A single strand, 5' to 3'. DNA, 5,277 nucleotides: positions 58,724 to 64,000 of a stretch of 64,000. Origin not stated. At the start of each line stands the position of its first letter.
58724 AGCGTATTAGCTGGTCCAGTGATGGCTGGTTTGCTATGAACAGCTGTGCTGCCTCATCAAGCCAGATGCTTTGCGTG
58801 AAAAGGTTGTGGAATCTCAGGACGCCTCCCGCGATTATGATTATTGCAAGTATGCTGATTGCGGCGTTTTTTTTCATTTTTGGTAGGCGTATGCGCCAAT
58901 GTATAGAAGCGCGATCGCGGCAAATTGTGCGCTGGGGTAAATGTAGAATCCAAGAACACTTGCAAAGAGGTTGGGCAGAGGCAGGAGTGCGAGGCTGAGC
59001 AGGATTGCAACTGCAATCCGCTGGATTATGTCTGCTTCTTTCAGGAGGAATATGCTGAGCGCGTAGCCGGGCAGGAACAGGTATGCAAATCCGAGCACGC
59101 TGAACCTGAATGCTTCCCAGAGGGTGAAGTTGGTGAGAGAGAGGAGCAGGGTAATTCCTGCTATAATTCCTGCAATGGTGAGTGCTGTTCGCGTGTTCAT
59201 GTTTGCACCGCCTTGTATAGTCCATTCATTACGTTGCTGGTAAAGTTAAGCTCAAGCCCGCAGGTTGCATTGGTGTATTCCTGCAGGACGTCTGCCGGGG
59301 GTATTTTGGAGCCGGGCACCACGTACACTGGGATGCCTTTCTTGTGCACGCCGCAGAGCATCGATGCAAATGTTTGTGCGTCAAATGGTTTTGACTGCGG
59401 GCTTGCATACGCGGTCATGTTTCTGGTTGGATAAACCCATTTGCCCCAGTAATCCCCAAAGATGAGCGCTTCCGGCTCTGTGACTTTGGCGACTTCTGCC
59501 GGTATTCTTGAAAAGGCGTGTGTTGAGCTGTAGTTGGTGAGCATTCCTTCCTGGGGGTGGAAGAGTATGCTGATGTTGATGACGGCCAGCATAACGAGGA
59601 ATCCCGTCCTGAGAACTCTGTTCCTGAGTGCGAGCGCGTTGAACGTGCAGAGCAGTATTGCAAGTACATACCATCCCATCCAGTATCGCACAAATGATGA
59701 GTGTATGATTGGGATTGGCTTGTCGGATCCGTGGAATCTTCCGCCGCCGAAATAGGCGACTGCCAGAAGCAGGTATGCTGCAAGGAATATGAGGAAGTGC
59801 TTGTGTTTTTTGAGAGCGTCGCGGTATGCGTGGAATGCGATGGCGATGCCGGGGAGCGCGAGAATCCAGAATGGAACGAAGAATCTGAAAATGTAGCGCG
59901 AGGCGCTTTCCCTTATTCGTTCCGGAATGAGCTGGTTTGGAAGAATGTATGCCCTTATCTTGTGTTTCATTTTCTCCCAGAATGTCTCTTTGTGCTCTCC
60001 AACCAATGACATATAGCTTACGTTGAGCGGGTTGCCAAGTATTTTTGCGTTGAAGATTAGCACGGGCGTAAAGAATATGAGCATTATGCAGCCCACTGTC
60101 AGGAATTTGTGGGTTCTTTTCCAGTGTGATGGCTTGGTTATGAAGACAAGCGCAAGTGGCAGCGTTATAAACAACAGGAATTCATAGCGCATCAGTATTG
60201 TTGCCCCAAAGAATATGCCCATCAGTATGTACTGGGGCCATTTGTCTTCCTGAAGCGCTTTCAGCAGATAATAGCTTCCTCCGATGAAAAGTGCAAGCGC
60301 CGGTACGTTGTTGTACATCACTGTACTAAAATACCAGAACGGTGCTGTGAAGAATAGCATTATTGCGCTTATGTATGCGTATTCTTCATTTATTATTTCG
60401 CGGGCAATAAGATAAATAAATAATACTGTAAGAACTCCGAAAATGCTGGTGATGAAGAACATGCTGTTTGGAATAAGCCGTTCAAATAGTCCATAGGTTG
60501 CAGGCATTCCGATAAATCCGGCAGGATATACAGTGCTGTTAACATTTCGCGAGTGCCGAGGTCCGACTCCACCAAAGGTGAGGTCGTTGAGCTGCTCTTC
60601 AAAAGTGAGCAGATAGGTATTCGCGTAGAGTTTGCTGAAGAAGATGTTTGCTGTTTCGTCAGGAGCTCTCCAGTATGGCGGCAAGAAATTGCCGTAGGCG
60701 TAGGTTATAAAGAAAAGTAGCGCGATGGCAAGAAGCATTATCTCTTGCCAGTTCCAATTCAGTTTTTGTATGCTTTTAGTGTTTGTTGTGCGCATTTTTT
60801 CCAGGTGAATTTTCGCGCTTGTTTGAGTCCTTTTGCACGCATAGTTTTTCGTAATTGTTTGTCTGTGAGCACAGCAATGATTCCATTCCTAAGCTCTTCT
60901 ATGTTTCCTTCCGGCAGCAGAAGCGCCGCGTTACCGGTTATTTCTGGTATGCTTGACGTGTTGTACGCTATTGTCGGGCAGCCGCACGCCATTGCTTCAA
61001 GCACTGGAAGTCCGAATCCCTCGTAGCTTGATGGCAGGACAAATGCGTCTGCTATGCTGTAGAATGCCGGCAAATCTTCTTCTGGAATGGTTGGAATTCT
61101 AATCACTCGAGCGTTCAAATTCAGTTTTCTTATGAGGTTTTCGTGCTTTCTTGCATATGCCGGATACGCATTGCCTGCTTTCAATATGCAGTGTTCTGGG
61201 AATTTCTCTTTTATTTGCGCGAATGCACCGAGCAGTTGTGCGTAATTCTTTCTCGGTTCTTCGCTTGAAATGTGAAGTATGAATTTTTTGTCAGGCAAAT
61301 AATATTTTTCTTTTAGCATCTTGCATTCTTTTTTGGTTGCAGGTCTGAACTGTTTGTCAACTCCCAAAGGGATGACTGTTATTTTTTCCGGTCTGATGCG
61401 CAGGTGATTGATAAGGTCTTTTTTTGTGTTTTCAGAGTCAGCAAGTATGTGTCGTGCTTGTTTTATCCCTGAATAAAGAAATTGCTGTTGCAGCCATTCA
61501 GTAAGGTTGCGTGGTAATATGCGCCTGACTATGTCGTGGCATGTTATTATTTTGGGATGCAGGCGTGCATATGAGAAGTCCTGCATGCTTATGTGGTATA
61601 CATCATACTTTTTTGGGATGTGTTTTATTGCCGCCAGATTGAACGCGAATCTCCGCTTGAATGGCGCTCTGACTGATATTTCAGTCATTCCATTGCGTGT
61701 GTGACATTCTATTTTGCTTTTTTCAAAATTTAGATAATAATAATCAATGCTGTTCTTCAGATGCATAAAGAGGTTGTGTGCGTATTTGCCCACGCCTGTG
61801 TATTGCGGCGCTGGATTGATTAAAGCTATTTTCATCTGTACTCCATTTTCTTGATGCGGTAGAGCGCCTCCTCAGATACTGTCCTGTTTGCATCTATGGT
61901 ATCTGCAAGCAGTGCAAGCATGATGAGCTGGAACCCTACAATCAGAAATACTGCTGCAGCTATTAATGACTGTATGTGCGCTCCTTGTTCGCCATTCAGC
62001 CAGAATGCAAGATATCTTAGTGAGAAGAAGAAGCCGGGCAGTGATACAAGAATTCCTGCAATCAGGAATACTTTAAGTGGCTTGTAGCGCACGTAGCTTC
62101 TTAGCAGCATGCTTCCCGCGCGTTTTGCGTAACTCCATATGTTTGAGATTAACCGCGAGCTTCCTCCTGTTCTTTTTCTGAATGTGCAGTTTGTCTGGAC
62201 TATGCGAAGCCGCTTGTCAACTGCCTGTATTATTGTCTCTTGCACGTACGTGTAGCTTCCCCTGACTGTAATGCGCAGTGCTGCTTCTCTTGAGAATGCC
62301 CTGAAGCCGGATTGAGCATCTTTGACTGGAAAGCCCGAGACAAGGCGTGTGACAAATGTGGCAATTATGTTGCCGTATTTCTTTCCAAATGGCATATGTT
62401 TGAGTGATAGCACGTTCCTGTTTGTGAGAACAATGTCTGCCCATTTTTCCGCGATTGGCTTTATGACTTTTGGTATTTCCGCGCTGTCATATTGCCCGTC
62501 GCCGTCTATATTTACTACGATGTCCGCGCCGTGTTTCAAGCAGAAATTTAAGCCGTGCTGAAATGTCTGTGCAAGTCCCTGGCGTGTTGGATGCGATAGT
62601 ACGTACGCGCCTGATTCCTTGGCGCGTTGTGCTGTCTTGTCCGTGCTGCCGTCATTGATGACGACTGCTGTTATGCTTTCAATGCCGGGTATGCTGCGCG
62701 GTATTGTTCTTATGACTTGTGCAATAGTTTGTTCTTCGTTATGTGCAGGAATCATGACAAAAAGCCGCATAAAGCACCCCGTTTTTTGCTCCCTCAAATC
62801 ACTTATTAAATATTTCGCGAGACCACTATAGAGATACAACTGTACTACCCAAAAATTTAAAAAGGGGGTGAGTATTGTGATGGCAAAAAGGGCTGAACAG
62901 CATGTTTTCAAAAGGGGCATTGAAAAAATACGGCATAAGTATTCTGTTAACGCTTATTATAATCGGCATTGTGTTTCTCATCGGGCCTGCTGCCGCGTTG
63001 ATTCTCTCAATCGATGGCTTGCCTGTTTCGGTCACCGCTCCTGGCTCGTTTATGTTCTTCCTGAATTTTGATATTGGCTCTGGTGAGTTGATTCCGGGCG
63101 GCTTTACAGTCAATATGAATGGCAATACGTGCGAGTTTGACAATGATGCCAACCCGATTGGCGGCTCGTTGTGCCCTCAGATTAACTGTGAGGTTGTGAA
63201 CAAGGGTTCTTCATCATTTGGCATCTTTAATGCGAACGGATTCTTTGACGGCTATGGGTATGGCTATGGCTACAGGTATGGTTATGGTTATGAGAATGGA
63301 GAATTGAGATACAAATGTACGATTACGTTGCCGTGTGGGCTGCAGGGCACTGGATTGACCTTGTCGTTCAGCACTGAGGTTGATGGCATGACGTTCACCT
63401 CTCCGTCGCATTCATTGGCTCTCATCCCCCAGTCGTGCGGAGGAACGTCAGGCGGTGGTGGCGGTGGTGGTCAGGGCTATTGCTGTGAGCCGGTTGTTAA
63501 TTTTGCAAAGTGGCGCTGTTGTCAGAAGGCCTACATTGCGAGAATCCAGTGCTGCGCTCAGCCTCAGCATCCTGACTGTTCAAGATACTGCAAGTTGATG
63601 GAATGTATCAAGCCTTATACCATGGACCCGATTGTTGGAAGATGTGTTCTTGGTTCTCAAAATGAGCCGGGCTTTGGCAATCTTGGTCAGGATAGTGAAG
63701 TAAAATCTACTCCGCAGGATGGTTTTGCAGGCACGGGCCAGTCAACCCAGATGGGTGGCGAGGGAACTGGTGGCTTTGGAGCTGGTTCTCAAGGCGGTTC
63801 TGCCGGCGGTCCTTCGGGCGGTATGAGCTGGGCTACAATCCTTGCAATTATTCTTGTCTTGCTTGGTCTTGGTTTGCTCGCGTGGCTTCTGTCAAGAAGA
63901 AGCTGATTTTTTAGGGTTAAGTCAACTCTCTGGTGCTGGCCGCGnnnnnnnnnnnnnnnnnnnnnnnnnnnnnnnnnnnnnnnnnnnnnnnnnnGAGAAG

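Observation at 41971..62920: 21-kb surface-glycan island with sulfate-activation genes embedded among glycosyltransferases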

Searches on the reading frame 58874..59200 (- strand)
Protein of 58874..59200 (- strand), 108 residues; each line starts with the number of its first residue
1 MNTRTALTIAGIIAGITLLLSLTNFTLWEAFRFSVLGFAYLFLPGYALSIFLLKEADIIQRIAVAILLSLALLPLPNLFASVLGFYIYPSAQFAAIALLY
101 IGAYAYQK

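Call 68: search_protein_families(library=pfam, proteins=[window:58874-59200:-], max_evalue=1)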
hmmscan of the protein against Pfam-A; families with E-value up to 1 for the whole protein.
window:58874-59200:- (108 aa): 3 families
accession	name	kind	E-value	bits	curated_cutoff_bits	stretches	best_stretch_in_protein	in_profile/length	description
PF07760.16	DUF1616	-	0.1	12.2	31.6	1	13-100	4-106/307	Protein of unknown function (DUF1616)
PF17247.7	DUF5316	-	0.11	12.7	28.7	0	66-87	51-72/74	Family of unknown function (DUF5316)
PF07441.16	BofA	-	0.59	10.8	26.1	1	46-87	7-48/75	SigmaK-factor processing regulatory protein BofA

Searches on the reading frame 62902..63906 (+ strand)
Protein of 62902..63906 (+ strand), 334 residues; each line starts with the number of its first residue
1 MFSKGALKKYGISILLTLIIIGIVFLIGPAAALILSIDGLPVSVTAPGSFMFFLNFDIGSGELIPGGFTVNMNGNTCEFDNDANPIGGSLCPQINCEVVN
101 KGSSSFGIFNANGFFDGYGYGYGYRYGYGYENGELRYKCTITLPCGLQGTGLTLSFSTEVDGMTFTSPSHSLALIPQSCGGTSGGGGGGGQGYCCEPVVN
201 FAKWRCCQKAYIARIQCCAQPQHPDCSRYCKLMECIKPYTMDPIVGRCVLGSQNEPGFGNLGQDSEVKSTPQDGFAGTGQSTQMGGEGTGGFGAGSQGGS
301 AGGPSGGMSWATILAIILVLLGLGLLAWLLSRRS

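Call 5: search_protein_families(library=pfam, proteins=[window:62902-63906:+], max_evalue=0.01)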
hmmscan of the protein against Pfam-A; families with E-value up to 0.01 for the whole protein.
window:62902-63906:+ (334 aa): 0 families

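Call 64: find_encoding_contigs(protein=window:62902-63906:+, flank=10000, max_places=3)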
Protein window:62902-63906:+ (334 aa): 1 contig read that carries it; 1 place shown.
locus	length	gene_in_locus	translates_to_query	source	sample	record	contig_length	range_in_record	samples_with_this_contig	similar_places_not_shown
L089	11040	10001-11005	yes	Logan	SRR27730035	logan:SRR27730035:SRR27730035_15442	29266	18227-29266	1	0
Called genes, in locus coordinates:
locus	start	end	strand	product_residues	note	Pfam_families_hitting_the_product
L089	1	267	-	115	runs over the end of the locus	-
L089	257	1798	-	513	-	-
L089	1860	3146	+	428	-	PF01943:Polysacc_synt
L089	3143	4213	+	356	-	PF13439:Glyco_transf_4, PF13579:Glyco_trans_4_4 (weak), PF00534:Glycos_transf_1, PF13692:Glyco_trans_1_4, PF13524:Glyco_trans_1_2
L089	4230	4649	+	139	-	-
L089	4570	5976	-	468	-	PF13231:PMT_2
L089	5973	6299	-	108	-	-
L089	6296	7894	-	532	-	PF13231:PMT_2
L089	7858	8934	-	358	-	PF13439:Glyco_transf_4, PF00534:Glycos_transf_1, PF13692:Glyco_trans_1_4, PF13524:Glyco_trans_1_2, PF20706:GT4-conflict (faint)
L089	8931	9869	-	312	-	PF00535:Glycos_transf_2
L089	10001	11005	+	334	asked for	-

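Call 83: find_encoding_contigs(protein=L089:8931-9869:-, flank=10000, max_places=3)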
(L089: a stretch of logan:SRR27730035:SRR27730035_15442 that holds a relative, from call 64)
Protein L089:8931-9869:- (312 aa): 1 contig read that carries it; 1 place shown.
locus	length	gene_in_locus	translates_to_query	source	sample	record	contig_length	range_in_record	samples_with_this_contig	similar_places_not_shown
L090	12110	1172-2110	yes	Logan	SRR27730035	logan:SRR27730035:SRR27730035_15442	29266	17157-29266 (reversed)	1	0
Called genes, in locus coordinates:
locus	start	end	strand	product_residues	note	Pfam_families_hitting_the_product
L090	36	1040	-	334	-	-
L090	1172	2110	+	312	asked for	PF00535:Glycos_transf_2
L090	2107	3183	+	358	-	PF13439:Glyco_transf_4, PF00534:Glycos_transf_1, PF13692:Glyco_trans_1_4, PF13524:Glyco_trans_1_2, PF20706:GT4-conflict (faint)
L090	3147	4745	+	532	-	PF13231:PMT_2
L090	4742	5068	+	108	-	-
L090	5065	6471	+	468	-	PF13231:PMT_2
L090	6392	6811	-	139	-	-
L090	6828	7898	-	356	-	PF13439:Glyco_transf_4, PF13579:Glyco_trans_4_4 (weak), PF00534:Glycos_transf_1, PF13692:Glyco_trans_1_4, PF13524:Glyco_trans_1_2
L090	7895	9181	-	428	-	PF01943:Polysacc_synt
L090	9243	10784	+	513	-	-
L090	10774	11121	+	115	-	-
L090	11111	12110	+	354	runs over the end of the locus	PF00534:Glycos_transf_1, PF13692:Glyco_trans_1_4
